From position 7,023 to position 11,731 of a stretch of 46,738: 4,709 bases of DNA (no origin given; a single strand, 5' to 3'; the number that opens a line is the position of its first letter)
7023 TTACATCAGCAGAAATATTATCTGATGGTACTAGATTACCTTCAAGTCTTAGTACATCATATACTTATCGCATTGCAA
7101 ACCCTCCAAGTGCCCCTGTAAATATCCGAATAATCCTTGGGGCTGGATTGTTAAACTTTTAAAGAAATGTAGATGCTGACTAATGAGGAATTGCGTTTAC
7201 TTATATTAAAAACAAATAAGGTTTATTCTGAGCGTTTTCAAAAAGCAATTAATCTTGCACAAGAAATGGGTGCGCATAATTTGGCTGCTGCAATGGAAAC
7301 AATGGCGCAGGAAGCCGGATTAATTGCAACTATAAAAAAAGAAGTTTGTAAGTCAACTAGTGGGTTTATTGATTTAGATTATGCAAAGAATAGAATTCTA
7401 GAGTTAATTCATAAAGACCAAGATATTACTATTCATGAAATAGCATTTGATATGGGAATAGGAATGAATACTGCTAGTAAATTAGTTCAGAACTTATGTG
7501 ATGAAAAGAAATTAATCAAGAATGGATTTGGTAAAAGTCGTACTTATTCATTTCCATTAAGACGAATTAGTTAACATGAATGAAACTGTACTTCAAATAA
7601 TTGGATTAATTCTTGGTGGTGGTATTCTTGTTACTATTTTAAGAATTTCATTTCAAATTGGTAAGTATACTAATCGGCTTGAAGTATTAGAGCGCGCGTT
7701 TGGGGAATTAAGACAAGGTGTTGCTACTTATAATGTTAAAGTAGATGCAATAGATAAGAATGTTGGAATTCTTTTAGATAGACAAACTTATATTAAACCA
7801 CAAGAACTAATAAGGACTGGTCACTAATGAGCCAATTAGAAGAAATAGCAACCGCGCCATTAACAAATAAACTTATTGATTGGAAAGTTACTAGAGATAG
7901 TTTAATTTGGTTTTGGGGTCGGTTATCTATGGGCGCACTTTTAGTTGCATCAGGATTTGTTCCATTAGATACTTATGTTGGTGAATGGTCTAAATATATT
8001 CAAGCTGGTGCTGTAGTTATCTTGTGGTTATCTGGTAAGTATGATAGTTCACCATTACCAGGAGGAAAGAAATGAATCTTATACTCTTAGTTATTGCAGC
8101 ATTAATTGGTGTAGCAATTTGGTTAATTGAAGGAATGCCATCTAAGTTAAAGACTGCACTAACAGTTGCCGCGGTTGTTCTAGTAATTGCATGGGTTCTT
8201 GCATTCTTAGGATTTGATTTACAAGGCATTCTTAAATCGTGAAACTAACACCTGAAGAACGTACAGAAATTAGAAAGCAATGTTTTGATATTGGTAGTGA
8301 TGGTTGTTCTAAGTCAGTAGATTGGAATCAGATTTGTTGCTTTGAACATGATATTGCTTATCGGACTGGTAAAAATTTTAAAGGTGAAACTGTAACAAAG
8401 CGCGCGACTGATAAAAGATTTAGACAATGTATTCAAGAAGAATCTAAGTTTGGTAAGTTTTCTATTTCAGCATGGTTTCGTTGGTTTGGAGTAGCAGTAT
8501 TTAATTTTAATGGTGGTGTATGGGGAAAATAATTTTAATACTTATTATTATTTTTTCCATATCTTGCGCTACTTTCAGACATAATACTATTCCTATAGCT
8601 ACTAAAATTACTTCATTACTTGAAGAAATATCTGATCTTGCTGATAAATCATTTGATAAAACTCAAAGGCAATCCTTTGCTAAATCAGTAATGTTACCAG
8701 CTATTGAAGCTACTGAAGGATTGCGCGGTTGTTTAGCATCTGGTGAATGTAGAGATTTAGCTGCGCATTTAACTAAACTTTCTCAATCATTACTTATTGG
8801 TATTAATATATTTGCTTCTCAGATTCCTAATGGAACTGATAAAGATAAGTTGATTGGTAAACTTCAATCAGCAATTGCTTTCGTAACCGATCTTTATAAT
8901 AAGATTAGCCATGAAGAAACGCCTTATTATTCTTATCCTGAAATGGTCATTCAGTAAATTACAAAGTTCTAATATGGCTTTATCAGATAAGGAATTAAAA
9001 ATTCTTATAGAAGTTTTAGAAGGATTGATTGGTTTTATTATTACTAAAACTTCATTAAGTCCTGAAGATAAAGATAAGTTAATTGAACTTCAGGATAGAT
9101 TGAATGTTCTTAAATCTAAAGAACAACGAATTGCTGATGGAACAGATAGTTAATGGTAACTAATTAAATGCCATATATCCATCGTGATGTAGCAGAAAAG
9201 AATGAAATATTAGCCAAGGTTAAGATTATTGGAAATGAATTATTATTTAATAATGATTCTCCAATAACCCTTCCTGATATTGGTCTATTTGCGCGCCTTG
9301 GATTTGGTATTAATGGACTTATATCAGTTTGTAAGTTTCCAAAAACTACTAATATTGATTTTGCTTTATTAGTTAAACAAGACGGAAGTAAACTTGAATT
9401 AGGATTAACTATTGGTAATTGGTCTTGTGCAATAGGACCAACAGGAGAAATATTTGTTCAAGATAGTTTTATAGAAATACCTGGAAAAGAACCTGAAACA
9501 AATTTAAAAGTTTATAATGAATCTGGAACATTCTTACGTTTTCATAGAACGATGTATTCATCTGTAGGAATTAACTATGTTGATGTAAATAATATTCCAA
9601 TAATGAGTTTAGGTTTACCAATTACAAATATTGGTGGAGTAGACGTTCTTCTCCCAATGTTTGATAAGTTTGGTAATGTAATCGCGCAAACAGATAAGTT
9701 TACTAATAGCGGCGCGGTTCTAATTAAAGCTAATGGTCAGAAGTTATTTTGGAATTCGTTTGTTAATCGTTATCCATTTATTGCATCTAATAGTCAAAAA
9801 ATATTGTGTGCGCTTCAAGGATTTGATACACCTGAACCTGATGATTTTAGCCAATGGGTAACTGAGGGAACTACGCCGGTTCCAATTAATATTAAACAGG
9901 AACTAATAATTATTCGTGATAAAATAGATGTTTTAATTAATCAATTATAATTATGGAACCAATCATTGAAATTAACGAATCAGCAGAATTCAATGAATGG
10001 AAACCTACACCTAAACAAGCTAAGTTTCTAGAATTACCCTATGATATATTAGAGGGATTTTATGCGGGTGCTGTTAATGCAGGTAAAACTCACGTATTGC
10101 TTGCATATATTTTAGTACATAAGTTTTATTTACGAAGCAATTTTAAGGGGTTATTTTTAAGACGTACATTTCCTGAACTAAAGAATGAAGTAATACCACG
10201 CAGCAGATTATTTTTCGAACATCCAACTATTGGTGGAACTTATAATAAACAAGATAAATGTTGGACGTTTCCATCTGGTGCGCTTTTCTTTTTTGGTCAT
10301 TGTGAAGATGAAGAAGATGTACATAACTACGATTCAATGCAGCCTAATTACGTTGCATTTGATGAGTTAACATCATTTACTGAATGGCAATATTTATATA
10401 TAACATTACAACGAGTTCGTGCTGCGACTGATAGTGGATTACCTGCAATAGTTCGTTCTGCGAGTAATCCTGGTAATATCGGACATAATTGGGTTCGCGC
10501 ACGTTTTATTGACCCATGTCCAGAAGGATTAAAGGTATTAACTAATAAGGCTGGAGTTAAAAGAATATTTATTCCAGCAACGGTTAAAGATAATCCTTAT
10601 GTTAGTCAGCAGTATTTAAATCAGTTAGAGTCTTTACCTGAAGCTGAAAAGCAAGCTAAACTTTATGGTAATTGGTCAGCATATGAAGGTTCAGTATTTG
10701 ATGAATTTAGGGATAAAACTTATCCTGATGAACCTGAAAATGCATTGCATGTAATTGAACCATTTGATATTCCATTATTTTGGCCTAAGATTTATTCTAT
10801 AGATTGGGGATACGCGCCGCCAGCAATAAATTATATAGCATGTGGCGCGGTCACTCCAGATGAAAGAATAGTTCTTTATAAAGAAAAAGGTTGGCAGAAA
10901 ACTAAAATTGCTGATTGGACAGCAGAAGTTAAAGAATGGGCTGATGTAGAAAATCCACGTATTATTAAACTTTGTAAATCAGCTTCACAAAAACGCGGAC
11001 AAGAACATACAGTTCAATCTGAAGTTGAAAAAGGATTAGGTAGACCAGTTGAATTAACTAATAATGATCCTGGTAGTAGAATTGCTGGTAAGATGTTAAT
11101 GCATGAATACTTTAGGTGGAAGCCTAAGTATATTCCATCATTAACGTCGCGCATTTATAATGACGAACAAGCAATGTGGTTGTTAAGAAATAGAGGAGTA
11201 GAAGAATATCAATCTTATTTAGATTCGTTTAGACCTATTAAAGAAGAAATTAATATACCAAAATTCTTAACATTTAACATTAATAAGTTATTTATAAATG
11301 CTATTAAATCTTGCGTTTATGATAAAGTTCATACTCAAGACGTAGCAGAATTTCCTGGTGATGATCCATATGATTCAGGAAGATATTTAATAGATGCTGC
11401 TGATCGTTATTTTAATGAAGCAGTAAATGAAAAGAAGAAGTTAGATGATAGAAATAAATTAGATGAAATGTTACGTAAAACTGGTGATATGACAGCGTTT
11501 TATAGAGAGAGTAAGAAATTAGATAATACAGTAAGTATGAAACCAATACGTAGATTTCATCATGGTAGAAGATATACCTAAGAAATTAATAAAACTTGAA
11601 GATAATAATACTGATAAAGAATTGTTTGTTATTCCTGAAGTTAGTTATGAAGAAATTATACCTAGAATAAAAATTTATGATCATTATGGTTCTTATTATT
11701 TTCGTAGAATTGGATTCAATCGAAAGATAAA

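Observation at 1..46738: Genome-wide excess of the pentamer GCGCG/CGCGC in an AT-rich genome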

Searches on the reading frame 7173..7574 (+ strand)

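Call 18: search_protein_families(library=pfam, proteins=[window:7173-7574:+], max_evalue=0.01)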
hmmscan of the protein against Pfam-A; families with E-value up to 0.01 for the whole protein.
window:7173-7574:+ (133 aa): 2 families
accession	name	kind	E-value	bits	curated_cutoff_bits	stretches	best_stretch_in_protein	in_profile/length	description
PF07106.19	TBPIP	-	0.0042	17.4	22.8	0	95-126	29-60/62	TBPIP/Hop2 winged helix domain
PF13412.12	HTH_24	-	0.0078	16.2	21.9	0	68-111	1-44/48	Winged helix-turn-helix DNA-binding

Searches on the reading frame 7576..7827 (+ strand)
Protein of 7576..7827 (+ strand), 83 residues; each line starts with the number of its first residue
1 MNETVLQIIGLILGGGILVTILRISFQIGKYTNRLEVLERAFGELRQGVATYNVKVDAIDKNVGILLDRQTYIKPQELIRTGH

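Call 54: search_protein_families(library=pfam, proteins=[window:7576-7827:+], max_evalue=0.01)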
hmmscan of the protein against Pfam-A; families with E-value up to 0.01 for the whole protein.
window:7576-7827:+ (83 aa): 0 families

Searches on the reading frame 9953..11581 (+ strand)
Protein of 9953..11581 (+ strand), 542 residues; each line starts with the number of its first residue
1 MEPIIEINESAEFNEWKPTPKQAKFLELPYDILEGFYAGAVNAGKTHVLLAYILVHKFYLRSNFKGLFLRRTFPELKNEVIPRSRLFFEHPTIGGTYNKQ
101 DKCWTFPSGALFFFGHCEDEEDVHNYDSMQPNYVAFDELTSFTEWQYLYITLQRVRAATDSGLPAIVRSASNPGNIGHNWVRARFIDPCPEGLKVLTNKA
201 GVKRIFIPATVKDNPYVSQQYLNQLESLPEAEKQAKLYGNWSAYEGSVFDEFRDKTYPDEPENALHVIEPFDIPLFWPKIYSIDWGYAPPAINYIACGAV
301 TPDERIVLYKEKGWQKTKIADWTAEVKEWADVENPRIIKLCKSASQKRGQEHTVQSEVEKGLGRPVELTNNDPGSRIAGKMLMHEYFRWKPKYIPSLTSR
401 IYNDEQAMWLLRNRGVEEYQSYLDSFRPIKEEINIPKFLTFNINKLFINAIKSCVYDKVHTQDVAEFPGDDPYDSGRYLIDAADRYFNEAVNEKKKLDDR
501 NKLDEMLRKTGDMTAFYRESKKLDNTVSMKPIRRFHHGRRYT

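Call 12: search_protein_families(library=phrogs, proteins=[window:9953-11581:+], max_evalue=0.00001)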
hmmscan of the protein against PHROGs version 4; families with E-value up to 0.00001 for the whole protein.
window:9953-11581:+ (542 aa): 2 families
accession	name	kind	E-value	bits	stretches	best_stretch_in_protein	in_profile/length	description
phrog_979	-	head and packaging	1.5e-37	130.6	1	18-246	154-411/642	terminase large subunit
phrog_9526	-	head and packaging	1.1e-10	42.5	1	12-249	4-238/280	terminase large subunit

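Call 15: find_related_loci(query=window:9953-11581:+, collection=viral_contigs, flank=10000)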
Query window:9953-11581:+ (542 aa) in viral_contigs; peptide patterns used: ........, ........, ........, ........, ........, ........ (x = any residue, [..] = any of these).
14 stretches matched a pattern; 9 encode a relative of the query (tblastn E <= 1e-3); 9 distinct loci.
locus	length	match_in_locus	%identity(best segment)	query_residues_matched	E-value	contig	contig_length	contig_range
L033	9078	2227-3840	59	4-537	0e+0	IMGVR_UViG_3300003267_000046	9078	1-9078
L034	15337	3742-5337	59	15-539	0e+0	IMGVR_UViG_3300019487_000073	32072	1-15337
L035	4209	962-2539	59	4-521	0e+0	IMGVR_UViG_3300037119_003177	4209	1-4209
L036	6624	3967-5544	59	4-521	0e+0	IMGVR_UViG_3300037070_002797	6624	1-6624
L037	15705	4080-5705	55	14-537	0e+0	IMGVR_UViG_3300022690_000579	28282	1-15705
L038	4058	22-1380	50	94-539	7e-150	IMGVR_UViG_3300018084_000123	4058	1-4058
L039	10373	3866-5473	45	14-538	3e-145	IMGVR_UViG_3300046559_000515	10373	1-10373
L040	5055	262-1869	45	14-538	4e-147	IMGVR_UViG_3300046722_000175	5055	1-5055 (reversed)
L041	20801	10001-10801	32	21-297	2e-37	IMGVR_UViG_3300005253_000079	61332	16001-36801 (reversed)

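Call 20: search_dna_similar(query=window:9953-11581:+, collection=phages, mode=protein, max_rows=25)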
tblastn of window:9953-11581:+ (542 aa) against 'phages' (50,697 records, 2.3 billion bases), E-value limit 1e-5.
Records with a match: 740; places in all: 741; records where one place covers at least 80% of the query: 77.
Best place of each record, by identity: <60% 740.
By first word of the organism name: Pseudomonas 195; Arthrobacter 72; Escherichia 58; Salmonella 55; Xanthomonas 40; Stenotrophomonas 37; Vibrio 32; Acinetobacter 28; Achromobacter 28; Erwinia 17; and 50 more.
By host as written in the record: - 69; Pseudomonas aeruginosa 60; Arthrobacter sp. ATCC 21022 54; Pseudomonas aeruginosa PAO1 32; Escherichia coli 23; Stenotrophomonas maltophilia 18; Pseudomonas syringae pv. actinidiae 16; Salmonella enterica subsp. enterica serovar Enteritidis PT1 14; and 218 more.
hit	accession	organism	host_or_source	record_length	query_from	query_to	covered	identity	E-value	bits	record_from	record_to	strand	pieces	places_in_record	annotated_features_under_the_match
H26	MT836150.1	Bacteriophage sp.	human fecal samples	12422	16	479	86%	31.7%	2e-46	181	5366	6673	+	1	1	record has no annotation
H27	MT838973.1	Bacteriophage sp.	human fecal samples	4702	16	480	86%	30.7%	4e-49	188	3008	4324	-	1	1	record has no annotation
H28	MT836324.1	Bacteriophage sp.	human fecal samples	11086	16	480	86%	30.3%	1e-49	190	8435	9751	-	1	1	record has no annotation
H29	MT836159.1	Bacteriophage sp.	human fecal samples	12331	16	480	86%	29.7%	2e-48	186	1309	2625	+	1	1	record has no annotation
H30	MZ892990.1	Roseobacter phage CRP-345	Rhodobacteraceae bacterium FZCC0042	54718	34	486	84%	30.5%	1e-43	172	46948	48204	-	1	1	terminase large subunit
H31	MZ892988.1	Roseobacter phage CRP-212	Rhodobacteraceae bacterium FZCC0040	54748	16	488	87%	29.1%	1e-37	154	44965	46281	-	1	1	terminase large subunit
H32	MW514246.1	Roseobacter phage CRP-9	Rhodobacteraceae bacterium FZCC0023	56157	16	480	86%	29.4%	5e-41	164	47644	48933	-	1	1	terminase large subunit | hypothetical protein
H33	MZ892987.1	Roseobacter phage CRP-207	Rhodobacteraceae bacterium FZCC0040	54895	17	480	86%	29.4%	1e-36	151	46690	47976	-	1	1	terminase large subunit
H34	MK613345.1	Roseobacter phage CRP-3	Rhodobacteraceae bacterium FZCC0040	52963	22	488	86%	29.1%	4e-44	174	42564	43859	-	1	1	terminase large subunit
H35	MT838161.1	Bacteriophage sp.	human fecal samples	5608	16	480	86%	29.0%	3e-48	186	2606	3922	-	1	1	record has no annotation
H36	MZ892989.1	Roseobacter phage CRP-235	Rhodobacteraceae bacterium FZCC0040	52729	34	488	84%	29.5%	8e-44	172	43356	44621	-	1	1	terminase large subunit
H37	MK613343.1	Roseobacter phage CRP-1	Rhodobacteraceae bacterium FZCC0023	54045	34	486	84%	29.4%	3e-43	171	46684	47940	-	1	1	terminase large subunit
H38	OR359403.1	Aeromonas phage 1233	Aeromonas sp.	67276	2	392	72%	34.1%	4e-50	191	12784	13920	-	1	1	terminase large subunit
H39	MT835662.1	Bacteriophage sp.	human fecal samples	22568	16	480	86%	28.2%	2e-42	169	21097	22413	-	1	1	record has no annotation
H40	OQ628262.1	Aeromonas phage vB_AsaP_MQM1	Aeromonas salmonicida subsp. salmonicida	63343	2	392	72%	33.1%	2e-46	181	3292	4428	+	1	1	terminase large subunit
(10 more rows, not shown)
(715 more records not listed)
